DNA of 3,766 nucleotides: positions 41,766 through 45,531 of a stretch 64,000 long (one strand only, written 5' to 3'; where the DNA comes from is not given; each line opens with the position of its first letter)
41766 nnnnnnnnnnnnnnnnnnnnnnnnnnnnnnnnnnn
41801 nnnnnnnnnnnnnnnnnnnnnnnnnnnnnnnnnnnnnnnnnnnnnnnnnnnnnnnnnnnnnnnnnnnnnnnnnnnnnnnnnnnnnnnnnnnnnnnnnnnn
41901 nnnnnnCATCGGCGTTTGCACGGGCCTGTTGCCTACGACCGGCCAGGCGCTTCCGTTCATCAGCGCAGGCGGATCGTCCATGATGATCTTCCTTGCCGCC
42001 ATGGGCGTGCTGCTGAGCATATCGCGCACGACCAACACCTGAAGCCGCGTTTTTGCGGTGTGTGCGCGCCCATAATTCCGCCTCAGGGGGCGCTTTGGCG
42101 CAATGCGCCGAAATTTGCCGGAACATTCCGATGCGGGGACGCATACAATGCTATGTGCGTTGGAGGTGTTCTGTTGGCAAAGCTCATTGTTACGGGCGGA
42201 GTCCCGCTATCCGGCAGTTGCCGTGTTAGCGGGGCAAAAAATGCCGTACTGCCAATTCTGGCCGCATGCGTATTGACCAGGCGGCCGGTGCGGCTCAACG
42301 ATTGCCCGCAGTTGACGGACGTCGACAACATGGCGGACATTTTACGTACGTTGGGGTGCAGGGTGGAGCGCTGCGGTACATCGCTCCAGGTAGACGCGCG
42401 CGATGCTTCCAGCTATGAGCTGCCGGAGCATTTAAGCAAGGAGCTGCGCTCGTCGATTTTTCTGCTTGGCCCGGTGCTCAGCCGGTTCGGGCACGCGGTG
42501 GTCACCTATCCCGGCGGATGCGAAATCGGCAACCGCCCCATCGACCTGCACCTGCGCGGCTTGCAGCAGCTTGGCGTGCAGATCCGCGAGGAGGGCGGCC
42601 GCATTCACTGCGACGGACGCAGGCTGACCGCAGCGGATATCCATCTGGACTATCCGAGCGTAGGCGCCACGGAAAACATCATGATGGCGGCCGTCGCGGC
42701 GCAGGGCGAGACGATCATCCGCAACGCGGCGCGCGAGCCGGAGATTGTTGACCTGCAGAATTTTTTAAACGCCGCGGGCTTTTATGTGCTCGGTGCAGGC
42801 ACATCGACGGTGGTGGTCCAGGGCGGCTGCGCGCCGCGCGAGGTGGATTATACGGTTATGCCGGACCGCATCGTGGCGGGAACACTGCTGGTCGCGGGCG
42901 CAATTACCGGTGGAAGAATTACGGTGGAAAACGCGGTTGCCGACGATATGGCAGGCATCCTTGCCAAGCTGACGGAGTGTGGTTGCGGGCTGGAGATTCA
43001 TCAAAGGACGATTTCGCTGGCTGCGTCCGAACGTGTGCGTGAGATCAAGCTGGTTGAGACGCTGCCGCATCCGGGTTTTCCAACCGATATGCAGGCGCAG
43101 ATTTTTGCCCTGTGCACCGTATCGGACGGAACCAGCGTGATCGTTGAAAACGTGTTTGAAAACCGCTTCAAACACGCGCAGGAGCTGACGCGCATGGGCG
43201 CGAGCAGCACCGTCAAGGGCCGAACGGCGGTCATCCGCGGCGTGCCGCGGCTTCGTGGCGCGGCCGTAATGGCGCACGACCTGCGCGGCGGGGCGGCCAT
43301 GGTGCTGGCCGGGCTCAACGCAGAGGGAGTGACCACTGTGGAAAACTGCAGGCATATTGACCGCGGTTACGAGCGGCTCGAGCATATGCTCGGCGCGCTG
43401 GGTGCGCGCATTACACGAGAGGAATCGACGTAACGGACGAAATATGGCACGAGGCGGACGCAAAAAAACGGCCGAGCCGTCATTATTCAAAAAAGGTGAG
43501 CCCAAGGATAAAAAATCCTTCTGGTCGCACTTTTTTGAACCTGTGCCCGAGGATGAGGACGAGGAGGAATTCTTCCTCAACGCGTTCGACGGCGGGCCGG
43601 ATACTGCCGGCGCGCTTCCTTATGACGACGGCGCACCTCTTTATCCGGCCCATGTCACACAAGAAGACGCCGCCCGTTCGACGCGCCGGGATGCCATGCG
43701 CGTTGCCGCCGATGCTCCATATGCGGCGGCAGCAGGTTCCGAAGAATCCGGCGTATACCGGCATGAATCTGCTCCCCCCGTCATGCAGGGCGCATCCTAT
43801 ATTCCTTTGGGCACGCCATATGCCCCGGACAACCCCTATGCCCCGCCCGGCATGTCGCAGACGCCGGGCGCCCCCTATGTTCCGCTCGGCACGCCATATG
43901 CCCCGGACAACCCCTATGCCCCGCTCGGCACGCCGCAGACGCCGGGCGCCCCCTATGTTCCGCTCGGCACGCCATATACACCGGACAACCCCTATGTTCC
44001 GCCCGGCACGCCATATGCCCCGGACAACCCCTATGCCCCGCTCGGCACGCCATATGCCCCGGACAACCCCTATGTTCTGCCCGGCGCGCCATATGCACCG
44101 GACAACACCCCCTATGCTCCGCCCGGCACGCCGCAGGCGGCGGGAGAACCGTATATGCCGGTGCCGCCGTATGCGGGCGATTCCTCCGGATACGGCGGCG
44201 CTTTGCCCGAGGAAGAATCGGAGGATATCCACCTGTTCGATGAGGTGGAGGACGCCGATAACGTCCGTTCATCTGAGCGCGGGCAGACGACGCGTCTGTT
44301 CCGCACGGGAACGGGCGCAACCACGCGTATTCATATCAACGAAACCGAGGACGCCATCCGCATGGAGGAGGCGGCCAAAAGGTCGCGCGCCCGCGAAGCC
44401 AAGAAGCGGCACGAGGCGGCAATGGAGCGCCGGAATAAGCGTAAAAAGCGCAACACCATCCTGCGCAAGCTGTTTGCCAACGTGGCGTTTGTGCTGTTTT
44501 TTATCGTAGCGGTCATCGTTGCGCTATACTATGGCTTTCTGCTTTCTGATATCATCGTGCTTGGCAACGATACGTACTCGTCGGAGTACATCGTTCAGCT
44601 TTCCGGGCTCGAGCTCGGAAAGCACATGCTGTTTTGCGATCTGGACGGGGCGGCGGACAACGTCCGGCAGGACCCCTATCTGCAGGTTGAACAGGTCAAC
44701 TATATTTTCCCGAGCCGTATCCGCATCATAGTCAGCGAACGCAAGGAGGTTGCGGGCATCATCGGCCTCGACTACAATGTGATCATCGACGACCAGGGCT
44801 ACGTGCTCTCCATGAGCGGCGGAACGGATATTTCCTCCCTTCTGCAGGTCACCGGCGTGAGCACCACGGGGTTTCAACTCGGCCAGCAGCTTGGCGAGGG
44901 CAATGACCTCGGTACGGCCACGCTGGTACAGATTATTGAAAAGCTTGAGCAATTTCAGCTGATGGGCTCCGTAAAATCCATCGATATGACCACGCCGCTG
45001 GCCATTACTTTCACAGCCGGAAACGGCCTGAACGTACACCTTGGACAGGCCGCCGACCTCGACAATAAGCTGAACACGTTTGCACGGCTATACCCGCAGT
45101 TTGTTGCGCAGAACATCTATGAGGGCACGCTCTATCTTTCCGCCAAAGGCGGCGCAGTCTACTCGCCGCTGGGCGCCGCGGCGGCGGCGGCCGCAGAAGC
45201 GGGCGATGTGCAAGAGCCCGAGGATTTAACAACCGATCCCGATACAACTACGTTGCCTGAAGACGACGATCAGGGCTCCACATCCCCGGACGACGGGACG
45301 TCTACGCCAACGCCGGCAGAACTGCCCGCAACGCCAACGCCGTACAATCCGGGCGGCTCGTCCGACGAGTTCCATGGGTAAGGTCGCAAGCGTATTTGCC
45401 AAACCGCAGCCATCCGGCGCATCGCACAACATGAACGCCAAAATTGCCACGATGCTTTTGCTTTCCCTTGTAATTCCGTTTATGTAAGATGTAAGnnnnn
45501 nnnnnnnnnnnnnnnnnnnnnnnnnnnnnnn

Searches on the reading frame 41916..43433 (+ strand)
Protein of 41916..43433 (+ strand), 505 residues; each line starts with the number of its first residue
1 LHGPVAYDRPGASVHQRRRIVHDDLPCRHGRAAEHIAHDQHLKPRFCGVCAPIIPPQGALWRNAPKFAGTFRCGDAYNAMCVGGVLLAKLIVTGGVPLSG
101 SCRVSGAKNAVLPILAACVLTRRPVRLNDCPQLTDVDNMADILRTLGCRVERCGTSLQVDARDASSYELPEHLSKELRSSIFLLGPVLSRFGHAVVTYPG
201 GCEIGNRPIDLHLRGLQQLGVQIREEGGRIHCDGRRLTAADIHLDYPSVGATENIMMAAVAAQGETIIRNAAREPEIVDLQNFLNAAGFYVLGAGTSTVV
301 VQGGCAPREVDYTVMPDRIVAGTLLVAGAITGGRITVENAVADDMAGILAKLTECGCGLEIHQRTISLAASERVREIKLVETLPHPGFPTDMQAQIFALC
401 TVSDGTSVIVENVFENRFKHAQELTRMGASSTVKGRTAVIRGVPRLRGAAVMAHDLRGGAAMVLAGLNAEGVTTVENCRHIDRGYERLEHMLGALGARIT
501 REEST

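Call 17: search_protein_families(library=pfam, proteins=[window:41916-43433:+], max_evalue=10)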
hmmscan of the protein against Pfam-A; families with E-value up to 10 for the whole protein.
window:41916-43433:+ (505 aa): 1 family
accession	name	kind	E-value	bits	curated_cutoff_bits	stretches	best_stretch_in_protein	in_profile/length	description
PF00275.25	EPSP_synthase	-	6.1e-93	312.2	22.8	1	93-490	2-415/417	EPSP synthase (3-phosphoshikimate 1-carboxyvinyltransferase)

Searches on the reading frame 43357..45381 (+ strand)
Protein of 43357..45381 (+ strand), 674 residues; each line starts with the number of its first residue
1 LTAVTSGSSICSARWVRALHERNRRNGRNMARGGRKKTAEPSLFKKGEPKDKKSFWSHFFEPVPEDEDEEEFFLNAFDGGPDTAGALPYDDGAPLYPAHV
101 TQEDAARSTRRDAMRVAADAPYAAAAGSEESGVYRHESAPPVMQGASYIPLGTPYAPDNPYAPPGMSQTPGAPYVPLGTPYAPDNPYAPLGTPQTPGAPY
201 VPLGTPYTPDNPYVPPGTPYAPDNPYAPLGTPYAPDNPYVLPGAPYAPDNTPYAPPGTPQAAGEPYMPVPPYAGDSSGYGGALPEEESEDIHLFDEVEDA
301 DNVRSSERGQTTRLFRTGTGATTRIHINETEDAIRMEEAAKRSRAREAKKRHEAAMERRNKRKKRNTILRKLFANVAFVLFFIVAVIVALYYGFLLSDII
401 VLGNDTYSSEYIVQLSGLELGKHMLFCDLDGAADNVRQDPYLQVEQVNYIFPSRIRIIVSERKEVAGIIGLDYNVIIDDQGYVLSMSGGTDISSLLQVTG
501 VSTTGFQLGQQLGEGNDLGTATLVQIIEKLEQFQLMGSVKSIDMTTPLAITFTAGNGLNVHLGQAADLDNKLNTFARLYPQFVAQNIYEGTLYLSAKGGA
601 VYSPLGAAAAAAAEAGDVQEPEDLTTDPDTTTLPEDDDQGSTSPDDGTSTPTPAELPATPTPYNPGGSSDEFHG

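Call 17: search_protein_families(library=pfam, proteins=[window:43357-45381:+], max_evalue=10)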
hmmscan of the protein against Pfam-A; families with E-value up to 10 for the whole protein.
window:43357-45381:+ (674 aa): 5 families
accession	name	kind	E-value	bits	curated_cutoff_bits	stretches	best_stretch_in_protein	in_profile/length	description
PF08478.15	POTRA_1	-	3.7e-10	40.4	23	1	396-462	3-69/69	POTRA domain, FtsQ-type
PF03799.20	FtsQ_DivIB_C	-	5.8e-08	34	21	1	475-582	10-103/114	Cell division protein FtsQ/DivIB, C-terminal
PF10966.13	DUF2768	-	0.098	13.6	23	1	362-390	24-52/58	Protein of unknown function (DUF2768)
PF06796.16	NapE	-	0.47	10.5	25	1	358-395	6-41/54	Periplasmic nitrate reductase protein NapE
PF13671.12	AAA_33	-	0.97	10.2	27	1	299-358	76-135/143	AAA domain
